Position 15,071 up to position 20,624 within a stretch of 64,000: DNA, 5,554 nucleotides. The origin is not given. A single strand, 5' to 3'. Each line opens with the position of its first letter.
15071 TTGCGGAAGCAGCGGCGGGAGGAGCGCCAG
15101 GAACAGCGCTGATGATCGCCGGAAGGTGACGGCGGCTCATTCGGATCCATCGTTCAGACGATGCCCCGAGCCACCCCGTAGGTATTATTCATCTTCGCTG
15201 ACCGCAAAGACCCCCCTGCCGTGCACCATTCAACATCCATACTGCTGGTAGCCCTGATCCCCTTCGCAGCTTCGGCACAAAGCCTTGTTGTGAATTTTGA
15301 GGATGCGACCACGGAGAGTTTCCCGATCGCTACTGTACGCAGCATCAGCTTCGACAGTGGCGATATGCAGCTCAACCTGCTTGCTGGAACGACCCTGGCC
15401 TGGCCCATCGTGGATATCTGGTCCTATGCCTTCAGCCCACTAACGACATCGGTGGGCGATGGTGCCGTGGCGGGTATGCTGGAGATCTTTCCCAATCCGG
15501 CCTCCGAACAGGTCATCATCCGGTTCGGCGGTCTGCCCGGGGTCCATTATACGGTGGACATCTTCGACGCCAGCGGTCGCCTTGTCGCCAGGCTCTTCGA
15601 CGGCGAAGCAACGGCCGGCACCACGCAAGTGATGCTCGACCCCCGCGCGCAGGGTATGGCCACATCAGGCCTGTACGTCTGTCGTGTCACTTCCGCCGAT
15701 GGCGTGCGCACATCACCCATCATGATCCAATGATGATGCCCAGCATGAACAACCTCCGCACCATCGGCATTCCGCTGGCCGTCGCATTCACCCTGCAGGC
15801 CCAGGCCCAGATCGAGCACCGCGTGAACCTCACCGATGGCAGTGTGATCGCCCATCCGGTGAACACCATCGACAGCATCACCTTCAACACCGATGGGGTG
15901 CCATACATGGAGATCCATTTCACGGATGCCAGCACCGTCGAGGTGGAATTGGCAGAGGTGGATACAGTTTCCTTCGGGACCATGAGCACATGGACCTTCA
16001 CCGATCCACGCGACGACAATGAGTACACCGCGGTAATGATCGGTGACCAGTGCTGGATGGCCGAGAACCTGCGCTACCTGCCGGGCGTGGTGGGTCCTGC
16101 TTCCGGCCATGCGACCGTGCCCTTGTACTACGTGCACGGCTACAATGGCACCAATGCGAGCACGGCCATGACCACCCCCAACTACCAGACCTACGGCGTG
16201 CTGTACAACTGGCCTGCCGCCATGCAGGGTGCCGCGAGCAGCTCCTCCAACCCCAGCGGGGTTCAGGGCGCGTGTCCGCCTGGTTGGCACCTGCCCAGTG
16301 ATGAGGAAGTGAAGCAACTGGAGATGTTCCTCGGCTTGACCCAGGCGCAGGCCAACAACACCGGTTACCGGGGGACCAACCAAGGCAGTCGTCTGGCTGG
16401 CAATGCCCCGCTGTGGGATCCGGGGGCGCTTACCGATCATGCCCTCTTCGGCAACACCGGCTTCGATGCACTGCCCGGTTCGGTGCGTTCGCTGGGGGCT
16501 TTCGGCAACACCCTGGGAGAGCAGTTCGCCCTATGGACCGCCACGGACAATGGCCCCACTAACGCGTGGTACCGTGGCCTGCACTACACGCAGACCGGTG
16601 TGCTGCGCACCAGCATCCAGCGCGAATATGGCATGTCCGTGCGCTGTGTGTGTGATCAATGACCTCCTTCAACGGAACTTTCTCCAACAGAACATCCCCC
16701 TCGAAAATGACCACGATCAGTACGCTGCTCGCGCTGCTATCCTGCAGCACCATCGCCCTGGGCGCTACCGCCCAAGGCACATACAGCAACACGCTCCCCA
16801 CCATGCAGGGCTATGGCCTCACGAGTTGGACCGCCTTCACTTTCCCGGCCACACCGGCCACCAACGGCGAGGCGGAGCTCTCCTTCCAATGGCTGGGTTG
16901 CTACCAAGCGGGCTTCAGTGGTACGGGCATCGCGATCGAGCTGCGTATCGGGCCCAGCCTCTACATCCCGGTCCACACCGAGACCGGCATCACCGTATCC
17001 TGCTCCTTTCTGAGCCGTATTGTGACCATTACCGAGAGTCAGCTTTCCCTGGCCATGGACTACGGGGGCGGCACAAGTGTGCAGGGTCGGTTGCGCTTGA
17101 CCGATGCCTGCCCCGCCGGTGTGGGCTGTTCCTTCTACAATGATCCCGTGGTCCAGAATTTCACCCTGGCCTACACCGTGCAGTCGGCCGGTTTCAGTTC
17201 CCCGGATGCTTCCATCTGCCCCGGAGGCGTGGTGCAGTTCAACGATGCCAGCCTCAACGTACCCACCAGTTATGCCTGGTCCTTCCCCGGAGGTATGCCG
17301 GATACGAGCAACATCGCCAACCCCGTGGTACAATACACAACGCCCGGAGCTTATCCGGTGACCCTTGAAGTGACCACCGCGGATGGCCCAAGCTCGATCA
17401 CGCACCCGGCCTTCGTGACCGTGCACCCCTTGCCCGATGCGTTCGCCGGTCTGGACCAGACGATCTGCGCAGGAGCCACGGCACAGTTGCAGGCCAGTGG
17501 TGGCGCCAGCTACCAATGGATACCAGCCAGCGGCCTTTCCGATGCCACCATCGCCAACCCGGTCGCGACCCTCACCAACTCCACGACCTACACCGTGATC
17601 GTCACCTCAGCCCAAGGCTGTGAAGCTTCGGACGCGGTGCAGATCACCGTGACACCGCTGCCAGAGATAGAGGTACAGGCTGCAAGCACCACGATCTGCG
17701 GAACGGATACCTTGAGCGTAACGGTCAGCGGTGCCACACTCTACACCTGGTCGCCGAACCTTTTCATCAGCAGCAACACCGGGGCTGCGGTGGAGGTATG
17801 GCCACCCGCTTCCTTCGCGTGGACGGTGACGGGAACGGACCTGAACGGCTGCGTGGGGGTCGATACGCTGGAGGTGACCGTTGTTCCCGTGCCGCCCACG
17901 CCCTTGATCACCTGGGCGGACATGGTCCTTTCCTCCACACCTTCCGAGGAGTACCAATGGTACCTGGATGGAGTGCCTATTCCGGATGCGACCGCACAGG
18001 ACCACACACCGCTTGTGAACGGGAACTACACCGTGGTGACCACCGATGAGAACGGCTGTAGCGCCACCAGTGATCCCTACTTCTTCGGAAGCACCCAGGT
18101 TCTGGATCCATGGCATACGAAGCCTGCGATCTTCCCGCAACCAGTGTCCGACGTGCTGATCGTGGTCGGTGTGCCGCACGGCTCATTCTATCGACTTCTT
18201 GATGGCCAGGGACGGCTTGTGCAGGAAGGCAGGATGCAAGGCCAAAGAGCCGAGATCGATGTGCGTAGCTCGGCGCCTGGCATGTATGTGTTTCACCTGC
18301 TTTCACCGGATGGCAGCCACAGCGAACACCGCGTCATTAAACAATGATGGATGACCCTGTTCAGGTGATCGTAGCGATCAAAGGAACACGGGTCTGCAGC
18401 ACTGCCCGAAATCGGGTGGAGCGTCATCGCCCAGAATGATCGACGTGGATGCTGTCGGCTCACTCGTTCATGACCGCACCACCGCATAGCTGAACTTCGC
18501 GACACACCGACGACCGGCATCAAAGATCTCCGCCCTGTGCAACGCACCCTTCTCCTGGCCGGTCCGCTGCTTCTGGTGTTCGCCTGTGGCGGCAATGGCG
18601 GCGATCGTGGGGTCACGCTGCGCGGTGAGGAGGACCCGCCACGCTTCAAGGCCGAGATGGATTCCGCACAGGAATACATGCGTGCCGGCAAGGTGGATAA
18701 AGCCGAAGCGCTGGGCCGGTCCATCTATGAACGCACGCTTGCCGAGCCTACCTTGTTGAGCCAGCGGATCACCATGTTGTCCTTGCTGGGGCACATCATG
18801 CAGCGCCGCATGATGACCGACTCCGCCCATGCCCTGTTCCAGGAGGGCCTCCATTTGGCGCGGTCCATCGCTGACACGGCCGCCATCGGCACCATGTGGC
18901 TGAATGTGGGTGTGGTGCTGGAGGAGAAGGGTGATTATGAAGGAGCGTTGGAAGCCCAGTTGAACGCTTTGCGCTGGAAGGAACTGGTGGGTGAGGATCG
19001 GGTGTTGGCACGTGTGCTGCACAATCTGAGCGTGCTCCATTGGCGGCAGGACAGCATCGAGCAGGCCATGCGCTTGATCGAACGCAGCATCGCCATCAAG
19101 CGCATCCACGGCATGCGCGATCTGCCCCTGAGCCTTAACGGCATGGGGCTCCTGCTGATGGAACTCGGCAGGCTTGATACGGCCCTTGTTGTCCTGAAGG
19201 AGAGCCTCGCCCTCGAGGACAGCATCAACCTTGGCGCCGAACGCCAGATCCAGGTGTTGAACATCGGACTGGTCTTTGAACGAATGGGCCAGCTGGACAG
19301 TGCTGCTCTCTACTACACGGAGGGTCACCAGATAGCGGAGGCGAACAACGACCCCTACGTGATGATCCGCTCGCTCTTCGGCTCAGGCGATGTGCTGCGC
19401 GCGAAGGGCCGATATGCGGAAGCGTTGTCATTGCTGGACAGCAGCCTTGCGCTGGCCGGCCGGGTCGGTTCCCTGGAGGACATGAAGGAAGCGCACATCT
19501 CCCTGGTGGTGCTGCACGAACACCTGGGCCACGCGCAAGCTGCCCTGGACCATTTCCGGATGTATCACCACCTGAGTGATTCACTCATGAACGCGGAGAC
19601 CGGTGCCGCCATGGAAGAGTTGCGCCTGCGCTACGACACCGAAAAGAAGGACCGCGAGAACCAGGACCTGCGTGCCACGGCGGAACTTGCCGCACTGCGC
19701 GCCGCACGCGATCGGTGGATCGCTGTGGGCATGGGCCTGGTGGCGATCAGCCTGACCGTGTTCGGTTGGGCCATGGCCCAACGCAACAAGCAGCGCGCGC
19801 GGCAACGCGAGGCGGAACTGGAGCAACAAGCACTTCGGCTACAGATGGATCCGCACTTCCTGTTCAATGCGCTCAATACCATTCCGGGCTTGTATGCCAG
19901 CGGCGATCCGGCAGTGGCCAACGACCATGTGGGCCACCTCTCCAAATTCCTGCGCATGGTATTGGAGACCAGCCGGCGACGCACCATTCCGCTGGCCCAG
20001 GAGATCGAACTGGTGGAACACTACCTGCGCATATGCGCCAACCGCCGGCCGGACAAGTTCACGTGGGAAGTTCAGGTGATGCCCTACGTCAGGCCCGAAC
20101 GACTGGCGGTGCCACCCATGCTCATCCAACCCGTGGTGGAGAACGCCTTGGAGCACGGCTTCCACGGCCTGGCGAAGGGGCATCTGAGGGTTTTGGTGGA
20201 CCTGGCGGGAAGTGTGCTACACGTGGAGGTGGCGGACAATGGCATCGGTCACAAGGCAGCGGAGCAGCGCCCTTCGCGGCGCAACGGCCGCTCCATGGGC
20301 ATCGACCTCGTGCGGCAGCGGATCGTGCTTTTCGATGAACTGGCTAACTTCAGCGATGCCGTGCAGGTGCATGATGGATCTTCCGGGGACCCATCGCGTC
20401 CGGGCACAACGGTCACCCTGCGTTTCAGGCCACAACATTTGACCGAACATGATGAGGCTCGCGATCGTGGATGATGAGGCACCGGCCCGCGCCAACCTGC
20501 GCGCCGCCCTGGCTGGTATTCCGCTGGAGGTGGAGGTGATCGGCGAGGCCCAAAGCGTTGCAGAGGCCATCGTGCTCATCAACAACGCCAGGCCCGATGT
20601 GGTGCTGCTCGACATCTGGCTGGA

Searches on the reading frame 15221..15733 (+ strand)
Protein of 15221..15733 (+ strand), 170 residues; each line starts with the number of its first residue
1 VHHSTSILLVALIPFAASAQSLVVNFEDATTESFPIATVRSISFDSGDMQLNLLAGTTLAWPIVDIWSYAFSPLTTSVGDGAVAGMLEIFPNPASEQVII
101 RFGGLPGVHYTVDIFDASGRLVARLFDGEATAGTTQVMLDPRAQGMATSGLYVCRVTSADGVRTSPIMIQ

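Call 35: search_protein_families(library=ncbifam, proteins=[window:15221-15733:+], max_evalue=0.01)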
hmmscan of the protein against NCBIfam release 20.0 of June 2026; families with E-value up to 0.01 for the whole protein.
window:15221-15733:+ (170 aa): 4 families
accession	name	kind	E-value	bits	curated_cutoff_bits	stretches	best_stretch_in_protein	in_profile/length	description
TIGR04183.1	Por_Secre_tail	domain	5.8e-10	39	23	1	89-170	1-72/72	T9SS type A sorting domain-containing protein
NF038113.1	T9SSA_dep_M36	equivalog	6.6e-05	21.2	885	1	87-169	793-868/869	T9SS-dependent M36 family metallopeptidase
NF052323.1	T9SSA_dep_M6i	equivalog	0.00083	17.4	600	1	90-164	961-1032/1043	T9SS-dependent M6-like inactivated metalloprotease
NF005176.1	PRK06655.1-1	equivalog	0.0076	16.2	230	0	110-161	99-153/197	flagellar hook assembly protein FlgD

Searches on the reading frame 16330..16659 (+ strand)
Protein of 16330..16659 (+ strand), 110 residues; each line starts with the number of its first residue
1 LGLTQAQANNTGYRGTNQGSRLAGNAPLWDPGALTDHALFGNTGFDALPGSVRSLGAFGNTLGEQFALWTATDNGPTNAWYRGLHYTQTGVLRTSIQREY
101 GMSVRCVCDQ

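Call 49: search_protein_families(library=ncbifam, proteins=[window:16330-16659:+], max_evalue=0.05)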
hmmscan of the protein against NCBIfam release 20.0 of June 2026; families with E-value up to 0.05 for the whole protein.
window:16330-16659:+ (110 aa): 1 family
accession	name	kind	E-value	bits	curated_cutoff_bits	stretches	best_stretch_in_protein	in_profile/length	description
TIGR02145.1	Fib_succ_major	domain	0.00015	22.5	41.65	1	42-109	109-176/176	FISUMP domain-containing protein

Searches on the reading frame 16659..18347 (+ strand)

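Call 35: search_protein_families(library=ncbifam, proteins=[window:16659-18347:+], max_evalue=0.01)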
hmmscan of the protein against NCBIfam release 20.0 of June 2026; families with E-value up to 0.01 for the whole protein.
window:16659-18347:+ (562 aa): 1 family
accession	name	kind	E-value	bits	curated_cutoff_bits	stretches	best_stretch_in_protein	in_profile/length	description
TIGR04183.1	Por_Secre_tail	domain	3.2e-06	27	23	1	491-562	1-72/72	T9SS type A sorting domain-containing protein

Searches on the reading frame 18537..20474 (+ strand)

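Call 5: search_protein_families(library=pfam, proteins=[window:18537-20474:+], max_evalue=0.01)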
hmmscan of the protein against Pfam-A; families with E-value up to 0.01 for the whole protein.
window:18537-20474:+ (645 aa): 16 families
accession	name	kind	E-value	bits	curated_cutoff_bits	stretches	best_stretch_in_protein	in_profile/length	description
PF13424.12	TPR_12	-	2.2e-23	82.7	30.1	3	118-189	3-76/77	Tetratricopeptide repeat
PF06580.19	His_kinase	-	1.8e-20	73.4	25.2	1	429-508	2-81/81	Histidine kinase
PF07719.23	TPR_2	-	2.8e-17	61.8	27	0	279-307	3-31/34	Tetratricopeptide repeat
PF00515.34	TPR_1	-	5.7e-12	45.4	27.8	0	199-227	3-31/34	Tetratricopeptide repeat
PF13181.12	TPR_8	-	1.1e-11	44.4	25.7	0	120-148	3-31/34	Tetratricopeptide repeat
PF17874.7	TPR_MalT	-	3.5e-10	40.1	45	1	45-182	48-185/336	MalT-like TPR region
PF13374.12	TPR_10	-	2e-09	37.6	27.5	1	158-191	2-36/42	Tetratricopeptide repeat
PF13176.12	TPR_7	-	4.7e-07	29.8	27.9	0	280-311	2-33/36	Tetratricopeptide repeat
PF13432.12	TPR_16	-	2.2e-06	28.4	32.7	1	284-343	4-57/65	Tetratricopeptide repeat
PF02518.31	HATPase_c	-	3.2e-06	28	26.4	1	529-632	9-109/111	Histidine kinase-, DNA gyrase B-, and HSP90-like ATPase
PF13428.12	TPR_14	-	3.4e-06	27.7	23.5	0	284-307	8-31/44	Tetratricopeptide repeat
PF13414.12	TPR_11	-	2.5e-05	24.3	26.8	0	284-299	1-16/42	TPR repeat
PF14559.12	TPR_19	-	0.00019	22.1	25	0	287-337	1-45/68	Tetratricopeptide repeat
PF07721.20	TPR_4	-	0.0024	18.8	27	0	158-183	1-26/26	Tetratricopeptide repeat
PF13581.12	HATPase_c_2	-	0.0052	17.2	27.4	1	534-589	40-102/127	Histidine kinase-like ATPase domain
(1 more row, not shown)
